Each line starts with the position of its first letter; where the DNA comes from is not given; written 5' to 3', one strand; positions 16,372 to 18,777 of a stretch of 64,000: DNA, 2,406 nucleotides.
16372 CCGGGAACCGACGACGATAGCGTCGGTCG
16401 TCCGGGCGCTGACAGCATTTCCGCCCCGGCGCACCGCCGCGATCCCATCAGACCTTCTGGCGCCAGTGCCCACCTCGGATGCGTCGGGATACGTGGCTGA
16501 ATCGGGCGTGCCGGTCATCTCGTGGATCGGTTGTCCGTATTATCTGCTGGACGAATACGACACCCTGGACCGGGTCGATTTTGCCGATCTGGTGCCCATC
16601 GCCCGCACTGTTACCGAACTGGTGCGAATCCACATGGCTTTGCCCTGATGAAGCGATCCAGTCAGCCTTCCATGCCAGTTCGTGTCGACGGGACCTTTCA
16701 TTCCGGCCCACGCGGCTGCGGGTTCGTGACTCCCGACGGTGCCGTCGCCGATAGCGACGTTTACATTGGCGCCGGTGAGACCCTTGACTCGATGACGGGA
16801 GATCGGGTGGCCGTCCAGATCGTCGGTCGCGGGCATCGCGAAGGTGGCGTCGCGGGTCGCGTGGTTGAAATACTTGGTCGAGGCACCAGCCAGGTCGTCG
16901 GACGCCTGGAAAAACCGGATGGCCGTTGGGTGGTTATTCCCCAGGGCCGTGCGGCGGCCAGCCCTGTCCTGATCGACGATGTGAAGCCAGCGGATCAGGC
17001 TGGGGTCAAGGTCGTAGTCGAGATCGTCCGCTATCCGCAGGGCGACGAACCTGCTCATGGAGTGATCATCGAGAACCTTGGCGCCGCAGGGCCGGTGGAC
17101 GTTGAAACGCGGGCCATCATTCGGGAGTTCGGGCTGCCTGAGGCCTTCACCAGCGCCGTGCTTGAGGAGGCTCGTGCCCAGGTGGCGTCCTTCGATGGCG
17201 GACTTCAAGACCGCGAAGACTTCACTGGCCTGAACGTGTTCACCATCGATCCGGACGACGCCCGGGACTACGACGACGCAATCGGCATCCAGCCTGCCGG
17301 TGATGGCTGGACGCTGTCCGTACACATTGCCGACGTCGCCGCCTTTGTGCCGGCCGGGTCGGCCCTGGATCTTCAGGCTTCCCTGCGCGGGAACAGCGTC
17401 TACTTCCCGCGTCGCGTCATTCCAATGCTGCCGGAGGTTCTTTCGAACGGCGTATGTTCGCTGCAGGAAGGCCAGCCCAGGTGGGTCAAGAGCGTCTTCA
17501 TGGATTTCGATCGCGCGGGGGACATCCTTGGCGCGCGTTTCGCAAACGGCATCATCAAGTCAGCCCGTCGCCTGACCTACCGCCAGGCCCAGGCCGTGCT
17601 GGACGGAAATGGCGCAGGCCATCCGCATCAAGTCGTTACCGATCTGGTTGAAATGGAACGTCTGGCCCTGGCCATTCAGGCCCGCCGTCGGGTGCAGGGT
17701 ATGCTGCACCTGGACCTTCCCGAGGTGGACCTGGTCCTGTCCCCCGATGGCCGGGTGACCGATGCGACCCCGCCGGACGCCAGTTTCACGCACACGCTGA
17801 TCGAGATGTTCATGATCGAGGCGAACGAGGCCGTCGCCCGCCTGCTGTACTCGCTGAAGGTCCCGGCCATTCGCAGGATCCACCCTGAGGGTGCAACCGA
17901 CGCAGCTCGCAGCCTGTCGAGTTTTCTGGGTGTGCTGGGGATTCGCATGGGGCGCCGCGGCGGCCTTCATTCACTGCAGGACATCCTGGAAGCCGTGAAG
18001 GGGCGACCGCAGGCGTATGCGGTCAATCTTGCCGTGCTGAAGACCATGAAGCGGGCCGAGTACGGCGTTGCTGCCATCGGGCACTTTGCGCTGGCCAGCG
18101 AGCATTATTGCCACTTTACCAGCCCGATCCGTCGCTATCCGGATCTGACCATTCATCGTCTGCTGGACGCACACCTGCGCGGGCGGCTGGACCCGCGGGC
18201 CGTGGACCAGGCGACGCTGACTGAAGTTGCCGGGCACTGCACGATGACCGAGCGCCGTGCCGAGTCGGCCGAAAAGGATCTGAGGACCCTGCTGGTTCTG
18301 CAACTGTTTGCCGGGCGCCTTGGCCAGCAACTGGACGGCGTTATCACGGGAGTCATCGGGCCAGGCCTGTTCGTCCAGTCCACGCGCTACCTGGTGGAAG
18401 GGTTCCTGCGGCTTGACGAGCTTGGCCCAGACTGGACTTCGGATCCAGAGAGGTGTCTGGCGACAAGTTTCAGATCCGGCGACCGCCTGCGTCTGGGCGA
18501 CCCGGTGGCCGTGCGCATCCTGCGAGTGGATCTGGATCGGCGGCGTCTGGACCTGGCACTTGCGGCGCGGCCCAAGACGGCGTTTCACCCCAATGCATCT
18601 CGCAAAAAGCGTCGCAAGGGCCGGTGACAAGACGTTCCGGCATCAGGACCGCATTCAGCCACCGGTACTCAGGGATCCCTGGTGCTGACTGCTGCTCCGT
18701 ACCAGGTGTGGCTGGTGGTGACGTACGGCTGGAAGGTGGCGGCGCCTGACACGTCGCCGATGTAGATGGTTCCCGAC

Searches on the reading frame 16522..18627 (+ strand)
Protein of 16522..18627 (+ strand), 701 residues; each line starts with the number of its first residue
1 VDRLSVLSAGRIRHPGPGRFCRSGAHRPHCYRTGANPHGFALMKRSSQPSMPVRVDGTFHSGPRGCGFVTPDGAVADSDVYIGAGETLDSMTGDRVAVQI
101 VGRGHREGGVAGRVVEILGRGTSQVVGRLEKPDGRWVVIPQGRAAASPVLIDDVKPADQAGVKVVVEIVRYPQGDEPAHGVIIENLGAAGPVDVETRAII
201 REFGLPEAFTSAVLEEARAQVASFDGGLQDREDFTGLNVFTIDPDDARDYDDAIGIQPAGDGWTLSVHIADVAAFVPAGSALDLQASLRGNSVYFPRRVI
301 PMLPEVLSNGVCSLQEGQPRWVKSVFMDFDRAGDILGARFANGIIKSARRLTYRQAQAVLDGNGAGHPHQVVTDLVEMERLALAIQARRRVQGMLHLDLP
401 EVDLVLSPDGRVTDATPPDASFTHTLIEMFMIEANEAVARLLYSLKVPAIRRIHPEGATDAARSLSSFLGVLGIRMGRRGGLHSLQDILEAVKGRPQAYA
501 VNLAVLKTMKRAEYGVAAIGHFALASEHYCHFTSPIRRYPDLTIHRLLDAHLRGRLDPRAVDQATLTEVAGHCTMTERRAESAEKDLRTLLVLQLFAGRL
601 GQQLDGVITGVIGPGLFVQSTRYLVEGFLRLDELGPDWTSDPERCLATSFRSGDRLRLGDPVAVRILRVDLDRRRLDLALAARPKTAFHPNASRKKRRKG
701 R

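Call 68: search_protein_families(library=ncbifam, proteins=[window:16522-18627:+], max_evalue=1e-10)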
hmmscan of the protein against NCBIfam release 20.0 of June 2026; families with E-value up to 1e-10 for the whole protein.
window:16522-18627:+ (701 aa): 5 families
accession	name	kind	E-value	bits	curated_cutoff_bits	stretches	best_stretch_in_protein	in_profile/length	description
TIGR02063.1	RNase_R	equivalog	2.4e-160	535.2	597.85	1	54-681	68-710/711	ribonuclease R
TIGR00358.1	3_prime_RNase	superfamily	4e-125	418.6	368.6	1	45-680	7-656/657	VacB/RNase II family 3'-5' exoribonuclease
NF008648.0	PRK11642.1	equivalog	6.8e-99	332.2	982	1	58-699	88-744/813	ribonuclease R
NF003455.0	PRK05054.1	equivalog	5.7e-53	180.1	542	1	53-600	20-559/645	exoribonuclease II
TIGR02062.1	RNase_B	equivalog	5.3e-46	156.9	641.9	1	42-596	10-558/646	exoribonuclease II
